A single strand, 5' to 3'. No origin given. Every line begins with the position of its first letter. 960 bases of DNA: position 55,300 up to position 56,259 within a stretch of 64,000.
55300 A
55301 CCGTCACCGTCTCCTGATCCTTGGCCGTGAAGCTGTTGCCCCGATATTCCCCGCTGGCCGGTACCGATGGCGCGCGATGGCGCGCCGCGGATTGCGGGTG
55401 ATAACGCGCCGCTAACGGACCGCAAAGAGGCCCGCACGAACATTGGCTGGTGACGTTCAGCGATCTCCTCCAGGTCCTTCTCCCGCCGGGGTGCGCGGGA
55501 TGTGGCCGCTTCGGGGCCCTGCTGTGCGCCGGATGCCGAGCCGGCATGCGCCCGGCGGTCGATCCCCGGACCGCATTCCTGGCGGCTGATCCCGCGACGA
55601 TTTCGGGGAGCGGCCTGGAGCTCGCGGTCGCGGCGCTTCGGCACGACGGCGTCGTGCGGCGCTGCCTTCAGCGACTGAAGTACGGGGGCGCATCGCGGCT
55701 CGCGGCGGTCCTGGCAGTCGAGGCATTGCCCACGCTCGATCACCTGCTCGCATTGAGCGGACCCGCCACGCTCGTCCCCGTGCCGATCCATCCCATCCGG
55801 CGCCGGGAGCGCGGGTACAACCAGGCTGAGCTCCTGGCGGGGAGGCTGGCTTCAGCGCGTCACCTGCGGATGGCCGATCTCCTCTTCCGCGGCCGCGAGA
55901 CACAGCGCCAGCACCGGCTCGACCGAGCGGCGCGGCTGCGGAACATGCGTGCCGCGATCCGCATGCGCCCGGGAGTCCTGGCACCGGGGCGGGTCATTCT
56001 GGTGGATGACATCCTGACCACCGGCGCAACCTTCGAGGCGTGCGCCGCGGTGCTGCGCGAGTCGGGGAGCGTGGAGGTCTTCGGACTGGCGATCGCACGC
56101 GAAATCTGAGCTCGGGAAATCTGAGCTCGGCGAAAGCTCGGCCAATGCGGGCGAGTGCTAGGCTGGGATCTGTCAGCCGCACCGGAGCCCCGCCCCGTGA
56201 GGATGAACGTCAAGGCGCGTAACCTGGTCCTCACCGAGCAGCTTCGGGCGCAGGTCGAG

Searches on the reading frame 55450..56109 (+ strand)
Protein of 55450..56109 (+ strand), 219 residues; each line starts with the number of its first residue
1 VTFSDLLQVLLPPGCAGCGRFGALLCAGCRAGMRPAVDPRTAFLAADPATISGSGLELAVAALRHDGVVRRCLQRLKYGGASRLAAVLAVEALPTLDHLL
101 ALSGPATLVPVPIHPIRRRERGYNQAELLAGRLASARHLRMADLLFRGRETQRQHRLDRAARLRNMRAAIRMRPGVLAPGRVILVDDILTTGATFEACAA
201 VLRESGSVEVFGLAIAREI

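Call 14: search_protein_families(library=pfam, proteins=[window:55450-56109:+], max_evalue=0.001)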
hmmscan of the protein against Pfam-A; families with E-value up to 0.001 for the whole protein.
window:55450-56109:+ (219 aa): 1 family
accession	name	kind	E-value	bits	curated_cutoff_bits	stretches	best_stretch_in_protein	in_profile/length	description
PF18912.6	DZR_2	-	3.1e-05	24.2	27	1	6-39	1-37/56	Double zinc ribbon domain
